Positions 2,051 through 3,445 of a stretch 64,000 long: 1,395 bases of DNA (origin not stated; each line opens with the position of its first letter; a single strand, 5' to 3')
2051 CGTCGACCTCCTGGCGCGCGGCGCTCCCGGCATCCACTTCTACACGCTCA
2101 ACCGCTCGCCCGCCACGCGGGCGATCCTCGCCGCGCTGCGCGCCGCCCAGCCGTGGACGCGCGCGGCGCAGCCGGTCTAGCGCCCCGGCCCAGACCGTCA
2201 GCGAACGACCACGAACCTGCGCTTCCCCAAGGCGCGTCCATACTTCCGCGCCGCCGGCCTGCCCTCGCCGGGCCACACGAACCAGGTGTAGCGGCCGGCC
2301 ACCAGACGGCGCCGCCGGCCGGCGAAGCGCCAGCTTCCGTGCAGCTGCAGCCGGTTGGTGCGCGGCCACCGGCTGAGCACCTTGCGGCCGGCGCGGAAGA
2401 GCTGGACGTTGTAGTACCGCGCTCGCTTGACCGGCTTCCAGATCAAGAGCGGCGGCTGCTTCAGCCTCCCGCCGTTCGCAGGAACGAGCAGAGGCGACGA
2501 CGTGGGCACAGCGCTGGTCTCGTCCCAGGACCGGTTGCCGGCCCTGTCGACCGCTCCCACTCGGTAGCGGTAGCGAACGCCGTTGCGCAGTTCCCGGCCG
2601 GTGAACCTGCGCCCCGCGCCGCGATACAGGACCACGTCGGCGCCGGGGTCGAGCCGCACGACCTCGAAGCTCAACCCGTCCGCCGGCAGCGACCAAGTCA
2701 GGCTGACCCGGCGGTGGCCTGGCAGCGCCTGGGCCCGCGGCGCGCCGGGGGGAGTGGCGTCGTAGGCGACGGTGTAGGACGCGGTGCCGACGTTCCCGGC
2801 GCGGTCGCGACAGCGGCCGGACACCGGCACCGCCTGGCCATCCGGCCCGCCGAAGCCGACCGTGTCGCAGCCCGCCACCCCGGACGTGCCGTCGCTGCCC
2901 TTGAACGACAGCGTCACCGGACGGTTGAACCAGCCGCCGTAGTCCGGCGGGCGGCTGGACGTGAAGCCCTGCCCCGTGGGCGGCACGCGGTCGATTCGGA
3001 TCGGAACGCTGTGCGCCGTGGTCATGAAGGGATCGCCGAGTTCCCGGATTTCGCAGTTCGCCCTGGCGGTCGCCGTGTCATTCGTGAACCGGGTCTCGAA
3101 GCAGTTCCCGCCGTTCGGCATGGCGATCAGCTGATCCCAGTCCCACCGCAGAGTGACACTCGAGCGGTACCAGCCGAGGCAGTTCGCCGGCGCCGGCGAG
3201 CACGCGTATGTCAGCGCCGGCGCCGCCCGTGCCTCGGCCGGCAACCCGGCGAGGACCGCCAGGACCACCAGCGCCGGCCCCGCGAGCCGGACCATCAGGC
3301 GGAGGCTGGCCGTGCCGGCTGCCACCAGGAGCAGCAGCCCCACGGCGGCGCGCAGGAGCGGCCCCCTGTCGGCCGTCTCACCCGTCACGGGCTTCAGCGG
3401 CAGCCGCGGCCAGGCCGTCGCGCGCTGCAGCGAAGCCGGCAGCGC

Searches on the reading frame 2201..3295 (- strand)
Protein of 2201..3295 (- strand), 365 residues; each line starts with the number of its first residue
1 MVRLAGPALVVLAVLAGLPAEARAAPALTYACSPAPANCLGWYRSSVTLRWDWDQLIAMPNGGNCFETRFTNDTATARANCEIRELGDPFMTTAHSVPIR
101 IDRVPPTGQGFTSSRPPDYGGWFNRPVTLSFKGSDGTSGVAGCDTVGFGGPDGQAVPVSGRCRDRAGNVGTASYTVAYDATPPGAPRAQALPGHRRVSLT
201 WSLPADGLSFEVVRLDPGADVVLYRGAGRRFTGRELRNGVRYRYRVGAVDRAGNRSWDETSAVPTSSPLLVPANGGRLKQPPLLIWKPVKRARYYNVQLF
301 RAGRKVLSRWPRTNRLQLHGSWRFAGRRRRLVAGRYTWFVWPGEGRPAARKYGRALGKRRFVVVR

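Call 40: find_homologous_proteins(query=window:2201-3295:-, max_evalue=0.001)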
Query window:2201-3295:- (365 aa): 264 proteins with E <= 0.001 among 8000 candidates; the best 120 are listed.
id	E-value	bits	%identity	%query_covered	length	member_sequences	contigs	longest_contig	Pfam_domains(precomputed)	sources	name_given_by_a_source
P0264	2.6e-243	825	98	100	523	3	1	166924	-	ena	-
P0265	3.4e-204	696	82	100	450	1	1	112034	-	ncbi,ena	-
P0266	9.4e-131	455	57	100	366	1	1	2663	-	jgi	jgi:hypothetical protein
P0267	1.5e-126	441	59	94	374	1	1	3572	-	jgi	jgi:hypothetical protein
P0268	2.8e-126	440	58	92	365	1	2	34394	-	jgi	jgi:hypothetical protein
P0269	1.0e-125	438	58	93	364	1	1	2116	-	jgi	jgi:hypothetical protein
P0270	5.2e-124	432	57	100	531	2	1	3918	-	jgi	jgi:hypothetical protein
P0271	2.4e-120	420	98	52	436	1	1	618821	-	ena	-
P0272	2.5e-119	417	54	99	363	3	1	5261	-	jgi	jgi:hypothetical protein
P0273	2.2e-118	414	54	98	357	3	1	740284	-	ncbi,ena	-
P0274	1.2e-117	411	53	100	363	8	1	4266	-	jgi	jgi:hypothetical protein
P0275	3.3e-117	410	54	92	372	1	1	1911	-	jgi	jgi:hypothetical protein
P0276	3.6e-117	410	52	100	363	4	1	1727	-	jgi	jgi:hypothetical protein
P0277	7.4e-117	409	55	93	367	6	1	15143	-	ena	-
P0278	4.4e-116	406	55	93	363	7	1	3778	-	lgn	-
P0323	1.2e-104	369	51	98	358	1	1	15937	PF25833.1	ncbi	ncbi:MAG TPA: hypothetical protein VI111_01825 [Thermoleophilaceae bacterium]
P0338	3.9e-101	357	50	98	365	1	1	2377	PF25833.1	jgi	jgi:hypothetical protein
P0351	2.4e-98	348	36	94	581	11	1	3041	PF19077.7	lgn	-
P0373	5.3e-95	337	37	81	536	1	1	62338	PF25833.1,PF19077.7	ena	-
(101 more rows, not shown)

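Call 43: search_protein_families(library=pfam, proteins=[P0323, P0373, P0351, P0338], max_evalue=0.01)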
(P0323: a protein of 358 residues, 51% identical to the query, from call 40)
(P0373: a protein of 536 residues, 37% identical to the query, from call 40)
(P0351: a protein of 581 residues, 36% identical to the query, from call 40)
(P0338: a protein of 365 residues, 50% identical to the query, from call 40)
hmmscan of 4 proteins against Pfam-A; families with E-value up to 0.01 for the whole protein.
P0323 (358 aa): 0 families

P0373 (536 aa): 1 family
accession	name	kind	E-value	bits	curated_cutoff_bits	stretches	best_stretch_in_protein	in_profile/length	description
PF19077.6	Big_13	-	1.8e-05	25.6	27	0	376-431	39-94/102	Bacterial Ig-like domain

P0351 (581 aa): 2 families
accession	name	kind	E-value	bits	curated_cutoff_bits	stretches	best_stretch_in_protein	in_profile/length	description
PF19077.6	Big_13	-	2.4e-06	28.4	27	1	382-442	35-94/102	Bacterial Ig-like domain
PF12245.14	Big_3_2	-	0.001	19.7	23.3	0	152-199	35-80/122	Bacterial Ig-like domain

P0338 (365 aa): 0 families

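Call 48: predict_structure(alignment_id=A2)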
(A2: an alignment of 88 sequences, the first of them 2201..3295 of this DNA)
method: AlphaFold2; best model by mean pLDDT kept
length: 365 residues; sequences in the alignment: 88
mean_pLDDT: 92.4   pTM: 0.72
mean pLDDT of the five models: 92.4, 91.9, 88.9, 87.3, 80.6
residues with pLDDT >= 90: 315; 70-90: 26; 50-70: 13; < 50: 11
segments of 3 or more residues with pLDDT < 50: 3-7
pLDDT, mean of each block of 10 residues (from residue 1): 47 51 87 91 97 97 97 97 95 97 98 97 98 98 98 97 98 98 96 96 95 94 97 95 97 97 93 90 93 94 95 95 95 96 79 90 92
secondary structure, 60 per line:
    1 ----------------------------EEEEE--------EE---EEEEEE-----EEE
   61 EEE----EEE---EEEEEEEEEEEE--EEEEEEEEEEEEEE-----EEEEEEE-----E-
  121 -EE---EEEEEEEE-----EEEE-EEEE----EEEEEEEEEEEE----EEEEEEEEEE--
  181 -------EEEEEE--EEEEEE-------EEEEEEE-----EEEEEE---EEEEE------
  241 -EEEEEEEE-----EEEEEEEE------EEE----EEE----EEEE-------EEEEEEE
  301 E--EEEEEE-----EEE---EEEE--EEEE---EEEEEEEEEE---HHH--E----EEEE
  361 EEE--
elements in order: E29-33 E47-52 E58-63 E68-70 E74-85 E88-101 E107-113 E127-134 E140-143 E145-148 E153-164 E169-178 E188-193 E196-201 E209-215 E221-226 E230-234 E242-249 E255-262 E269-271 E276-278 E283-286 E294-301 E304-309 E315-317 E321-324 E327-330 E334-343 E357-363
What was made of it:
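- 2198..3832 (-): Downstream ORF that fuses two genes which are separate in relatives. The first is S: a TM or signal segment, a PDPAP Pro-rich stretch, and a C-terminal TM (probable start TTG at 3769, after an AGGAGG). The second is IG: from about nt 3295, with its own signal peptide and four tandem Ig/FN3-like domains. IG model pLDDT 92.4 (call 48).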

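Call 51: fold_search(model_id=the predicted structure, library=pdb)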
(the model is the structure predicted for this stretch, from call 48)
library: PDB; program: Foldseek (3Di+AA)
matches with E <= 10: 1821; with E <= 0.001: 398
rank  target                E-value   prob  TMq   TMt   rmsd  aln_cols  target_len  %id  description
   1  5fmv_B                8.4e-11  1.00  0.35  0.37  15.6       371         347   11  Crystal structure of human CD45 extracellular region, domains d1-d4 (released 2016-03-23)
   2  8vse_A                2.1e-10  1.00  0.38  0.39  15.9       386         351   10  Cryo-EM structure of human CD45 extracellular region in complex with adenoviral protein E3/49K (released 2024-11-06)
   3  5fmv_A                2.3e-10  1.00  0.34  0.36  16.5       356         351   11  Crystal structure of human CD45 extracellular region, domains d1-d4 (released 2016-03-23)
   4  9flx_A                3.7e-10  1.00  0.33  0.34  15.8       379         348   15  CryoEM structure of the fragment-4 (4074-4421) in the grappling hook protein A (GhpA) in the bacterium Aureispira sp.  (released 2024-10-16)
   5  2jll                  5.7e-10  1.00  0.25  0.24  19.6       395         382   12  Crystal structure of NCAM2 IgIV-FN3II (released 2009-11-17)
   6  9fls_A                1.0e-09  1.00  0.37  0.39  15.2       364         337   12  CryoEM structure of the fragment-3 (2061-2397) in the grappling hook protein A (GhpA) in the bacterium Aureispira sp.  (released 2024-10-16)
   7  9g8b_A                1.2e-09  1.00  0.33  0.34  15.7       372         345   13  CryoEM structure of the fragment-2 (2892-3236) in the grappling hook protein A (GhpA) in the bacterium Aureispira sp.  (released 2024-10-16)
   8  9flu_A                2.9e-09  1.00  0.36  0.38  15.5       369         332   14  CryoEM structure of the fragment-1 (3402-3733) in the grappling hook protein A (GhpA) in the bacterium Aureispira sp.  (released 2024-10-16)
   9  9flp_A                4.4e-09  1.00  0.34  0.17  15.7       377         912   14  CryoEM structure of the neck (1403-2314) in the grappling hook protein A (GhpA) in the bacterium Aureispira sp. CCB-QB (released 2024-10-16)
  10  9flw_A                5.3e-09  1.00  0.36  0.28  15.2       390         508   14  CryoEM structure of the fragment-6 (3571-4078) in the grappling hook protein A (GhpA) in the bacterium Aureispira sp.  (released 2024-10-16)
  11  4pbx                  6.4e-09  1.00  0.27  0.20  12.6       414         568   13  Crystal structure of the six N-terminal domains of human receptor protein tyrosine phosphatase sigma (released 2014-11-12)
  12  4yfd_A                7.4e-09  1.00  0.23  0.18  18.5       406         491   11  Crystal structure PTP delta Ig1-Fn2 in complex with IL-1RAcP (released 2015-05-06)
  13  8dpt_A                7.4e-09  1.00  0.25  0.23  17.3       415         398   12  The structure of the IL-11 signalling complex, with full-length extracellular gp130 (released 2023-11-29)
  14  3t1w                  8.6e-09  1.00  0.25  0.25  14.9       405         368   14  Structure of the four-domain fragment Fn7B89 of oncofetal fibronectin (released 2012-03-21)
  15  4yfg_A                9.4e-09  1.00  0.27  0.22  20.7       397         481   12  Crystal structure of PTP delta meA3/meB minus variant Ig1-Fn1 (released 2015-05-06)
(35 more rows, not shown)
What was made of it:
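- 2198..3832 (-): Foldseek: CD45 d1-d4 at 8e-11, and the GhpA stalk (call 51).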
